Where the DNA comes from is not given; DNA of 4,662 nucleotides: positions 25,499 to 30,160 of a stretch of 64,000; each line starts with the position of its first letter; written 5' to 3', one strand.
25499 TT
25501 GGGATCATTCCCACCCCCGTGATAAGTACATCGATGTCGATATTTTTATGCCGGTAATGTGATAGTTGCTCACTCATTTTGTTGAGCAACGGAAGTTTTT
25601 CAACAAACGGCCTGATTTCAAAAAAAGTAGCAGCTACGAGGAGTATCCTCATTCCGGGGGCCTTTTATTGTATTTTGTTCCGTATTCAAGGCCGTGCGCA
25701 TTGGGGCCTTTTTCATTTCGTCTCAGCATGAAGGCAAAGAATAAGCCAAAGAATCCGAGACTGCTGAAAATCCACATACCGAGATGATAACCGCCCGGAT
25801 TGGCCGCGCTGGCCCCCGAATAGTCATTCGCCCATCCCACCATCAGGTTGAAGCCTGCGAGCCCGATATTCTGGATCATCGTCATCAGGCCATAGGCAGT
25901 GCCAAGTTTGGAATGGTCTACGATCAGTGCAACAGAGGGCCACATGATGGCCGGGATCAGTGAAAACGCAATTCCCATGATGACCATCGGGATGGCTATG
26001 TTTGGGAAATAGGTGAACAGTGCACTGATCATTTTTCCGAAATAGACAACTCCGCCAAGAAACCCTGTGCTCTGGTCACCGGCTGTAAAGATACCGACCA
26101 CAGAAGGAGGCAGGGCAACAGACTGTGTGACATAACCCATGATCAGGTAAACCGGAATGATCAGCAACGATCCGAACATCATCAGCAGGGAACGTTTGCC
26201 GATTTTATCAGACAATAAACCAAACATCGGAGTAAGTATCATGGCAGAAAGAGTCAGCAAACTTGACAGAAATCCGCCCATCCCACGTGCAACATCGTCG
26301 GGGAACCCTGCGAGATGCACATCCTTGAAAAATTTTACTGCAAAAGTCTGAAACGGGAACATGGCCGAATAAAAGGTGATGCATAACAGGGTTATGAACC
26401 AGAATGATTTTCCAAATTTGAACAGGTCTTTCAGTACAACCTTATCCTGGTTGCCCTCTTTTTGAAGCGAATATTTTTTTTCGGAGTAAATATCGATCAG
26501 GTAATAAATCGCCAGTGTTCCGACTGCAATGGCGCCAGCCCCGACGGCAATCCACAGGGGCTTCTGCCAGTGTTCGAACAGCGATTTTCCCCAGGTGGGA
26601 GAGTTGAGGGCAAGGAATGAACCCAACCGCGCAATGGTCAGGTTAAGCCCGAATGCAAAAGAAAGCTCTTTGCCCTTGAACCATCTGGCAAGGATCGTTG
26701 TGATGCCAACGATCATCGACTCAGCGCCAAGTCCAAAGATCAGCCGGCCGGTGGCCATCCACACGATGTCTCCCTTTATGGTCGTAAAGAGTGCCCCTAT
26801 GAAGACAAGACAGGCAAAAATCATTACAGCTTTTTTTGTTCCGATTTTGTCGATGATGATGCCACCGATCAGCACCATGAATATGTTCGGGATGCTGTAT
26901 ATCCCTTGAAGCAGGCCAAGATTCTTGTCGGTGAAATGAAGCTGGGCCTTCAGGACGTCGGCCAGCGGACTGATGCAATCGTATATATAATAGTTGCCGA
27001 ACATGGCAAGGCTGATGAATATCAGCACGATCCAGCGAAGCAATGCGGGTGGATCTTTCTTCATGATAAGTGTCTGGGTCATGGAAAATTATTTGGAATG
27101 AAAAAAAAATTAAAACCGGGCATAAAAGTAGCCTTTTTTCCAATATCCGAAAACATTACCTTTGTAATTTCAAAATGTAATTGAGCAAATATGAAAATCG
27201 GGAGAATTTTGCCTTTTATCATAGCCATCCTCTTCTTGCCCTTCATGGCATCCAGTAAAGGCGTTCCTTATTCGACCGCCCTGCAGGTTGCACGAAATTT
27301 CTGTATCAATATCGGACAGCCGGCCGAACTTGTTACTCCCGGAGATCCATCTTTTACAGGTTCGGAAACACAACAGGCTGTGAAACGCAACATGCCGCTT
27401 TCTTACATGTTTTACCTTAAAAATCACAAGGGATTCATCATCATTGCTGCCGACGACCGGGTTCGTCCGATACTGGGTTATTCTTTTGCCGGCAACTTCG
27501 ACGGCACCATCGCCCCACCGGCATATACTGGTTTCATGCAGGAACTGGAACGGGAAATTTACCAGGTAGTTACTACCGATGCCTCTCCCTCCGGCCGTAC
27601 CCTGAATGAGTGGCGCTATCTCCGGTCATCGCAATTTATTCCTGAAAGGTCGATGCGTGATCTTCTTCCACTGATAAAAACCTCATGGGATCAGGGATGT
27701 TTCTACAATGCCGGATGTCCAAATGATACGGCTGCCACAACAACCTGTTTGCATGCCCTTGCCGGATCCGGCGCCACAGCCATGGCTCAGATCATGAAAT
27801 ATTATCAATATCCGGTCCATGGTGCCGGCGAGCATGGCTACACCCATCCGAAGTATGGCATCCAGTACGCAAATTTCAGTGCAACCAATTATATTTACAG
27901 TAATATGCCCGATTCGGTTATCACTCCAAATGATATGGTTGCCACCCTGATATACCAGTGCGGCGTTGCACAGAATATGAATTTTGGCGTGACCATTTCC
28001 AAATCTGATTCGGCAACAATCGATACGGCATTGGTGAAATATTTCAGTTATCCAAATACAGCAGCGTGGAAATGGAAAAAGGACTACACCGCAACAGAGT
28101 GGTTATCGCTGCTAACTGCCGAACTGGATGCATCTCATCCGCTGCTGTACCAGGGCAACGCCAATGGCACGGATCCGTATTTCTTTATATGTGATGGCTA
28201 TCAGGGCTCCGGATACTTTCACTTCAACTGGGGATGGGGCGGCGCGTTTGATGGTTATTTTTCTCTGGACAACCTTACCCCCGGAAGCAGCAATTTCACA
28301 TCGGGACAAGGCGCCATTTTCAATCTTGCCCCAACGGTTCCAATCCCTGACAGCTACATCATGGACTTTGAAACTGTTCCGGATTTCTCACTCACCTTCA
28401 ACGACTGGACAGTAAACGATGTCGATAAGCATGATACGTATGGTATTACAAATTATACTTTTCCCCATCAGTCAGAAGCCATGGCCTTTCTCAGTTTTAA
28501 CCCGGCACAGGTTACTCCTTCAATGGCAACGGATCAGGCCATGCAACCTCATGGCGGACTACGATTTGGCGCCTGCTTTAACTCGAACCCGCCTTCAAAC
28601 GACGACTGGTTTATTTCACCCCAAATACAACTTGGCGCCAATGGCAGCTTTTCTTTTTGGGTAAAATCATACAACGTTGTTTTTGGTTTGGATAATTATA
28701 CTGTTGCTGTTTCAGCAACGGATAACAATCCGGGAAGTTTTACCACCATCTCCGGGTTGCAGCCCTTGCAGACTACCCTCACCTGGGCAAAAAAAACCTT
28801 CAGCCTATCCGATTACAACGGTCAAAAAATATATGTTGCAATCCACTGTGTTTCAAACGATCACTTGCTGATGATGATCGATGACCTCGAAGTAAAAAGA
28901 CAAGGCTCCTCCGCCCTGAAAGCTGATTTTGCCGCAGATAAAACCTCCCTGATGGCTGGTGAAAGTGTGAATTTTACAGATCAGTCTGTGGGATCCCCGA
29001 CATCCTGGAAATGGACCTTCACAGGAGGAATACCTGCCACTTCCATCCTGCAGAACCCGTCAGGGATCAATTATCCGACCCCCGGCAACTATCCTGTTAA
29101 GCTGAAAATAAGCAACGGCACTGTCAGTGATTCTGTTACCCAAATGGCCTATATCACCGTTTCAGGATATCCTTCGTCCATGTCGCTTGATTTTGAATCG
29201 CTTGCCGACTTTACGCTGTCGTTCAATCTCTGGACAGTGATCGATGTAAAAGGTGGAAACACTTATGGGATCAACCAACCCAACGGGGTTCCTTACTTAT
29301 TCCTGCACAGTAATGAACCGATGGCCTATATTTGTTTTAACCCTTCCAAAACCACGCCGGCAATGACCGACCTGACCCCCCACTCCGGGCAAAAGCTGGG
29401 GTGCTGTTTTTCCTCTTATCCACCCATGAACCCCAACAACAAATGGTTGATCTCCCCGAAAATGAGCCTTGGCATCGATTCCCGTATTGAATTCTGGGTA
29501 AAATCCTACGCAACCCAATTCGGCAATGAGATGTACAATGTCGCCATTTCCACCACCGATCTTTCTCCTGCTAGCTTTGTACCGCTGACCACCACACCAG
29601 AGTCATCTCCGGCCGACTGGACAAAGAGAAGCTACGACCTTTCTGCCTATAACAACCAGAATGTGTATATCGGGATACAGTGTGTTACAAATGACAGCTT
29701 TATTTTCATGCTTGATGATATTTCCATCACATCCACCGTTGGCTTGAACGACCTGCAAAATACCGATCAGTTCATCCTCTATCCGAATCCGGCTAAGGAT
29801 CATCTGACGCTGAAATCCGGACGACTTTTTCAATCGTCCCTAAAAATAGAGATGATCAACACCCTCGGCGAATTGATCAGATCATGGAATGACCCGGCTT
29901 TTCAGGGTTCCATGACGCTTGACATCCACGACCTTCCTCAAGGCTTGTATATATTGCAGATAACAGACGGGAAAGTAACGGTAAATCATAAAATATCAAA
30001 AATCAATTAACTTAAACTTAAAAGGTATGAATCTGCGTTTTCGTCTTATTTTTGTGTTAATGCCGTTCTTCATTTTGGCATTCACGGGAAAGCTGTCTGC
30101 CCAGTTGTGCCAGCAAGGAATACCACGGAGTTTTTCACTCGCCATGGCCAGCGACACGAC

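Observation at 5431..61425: Short tandem-repeat arrays sit on gene ends throughout the window, and three unit families recur at distant loci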

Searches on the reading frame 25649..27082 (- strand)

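Call 36: search_protein_families(library=pfam, proteins=[window:25649-27082:-])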
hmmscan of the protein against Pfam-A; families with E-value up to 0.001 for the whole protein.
window:25649-27082:- (477 aa): 3 families
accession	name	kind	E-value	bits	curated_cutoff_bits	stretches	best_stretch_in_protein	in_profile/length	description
PF07690.21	MFS_1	-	2.6e-34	119.1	33.4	1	24-353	2-317/347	Major Facilitator Superfamily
PF00083.30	Sugar_tr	-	0.00029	20.3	22.3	0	51-316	44-335/452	Sugar (and other) transporter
PF12832.13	MFS_1_like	-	0.00068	19.2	25.2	0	270-424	37-154/373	MFS_1 like family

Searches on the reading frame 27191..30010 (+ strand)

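Call 17: search_protein_families(library=pfam, proteins=[window:27191-30010:+])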
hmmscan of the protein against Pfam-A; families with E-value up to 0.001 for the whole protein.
window:27191-30010:+ (939 aa): 6 families
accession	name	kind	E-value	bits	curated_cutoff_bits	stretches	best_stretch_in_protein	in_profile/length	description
PF01640.23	Peptidase_C10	-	1.4e-48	166.2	26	1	166-357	1-194/194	Peptidase C10 family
PF13734.11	Inhibitor_I69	-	7e-15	55.7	25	1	27-123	6-98/98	Spi protease inhibitor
PF18962.6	Por_Secre_tail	-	7.1e-13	49.1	27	1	863-935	1-73/75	Secretion system C-terminal sorting domain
PF00801.26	PKD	-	2.9e-07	30.8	23.5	1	580-644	4-69/80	PKD domain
PF18911.6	PKD_4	-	7.8e-07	29.5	27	1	581-657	8-85/85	PKD domain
PF20773.4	InhA-like_MAM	-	0.00011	22.2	26.9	0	528-580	119-174/191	Immune inhibitor A-like, MAM domain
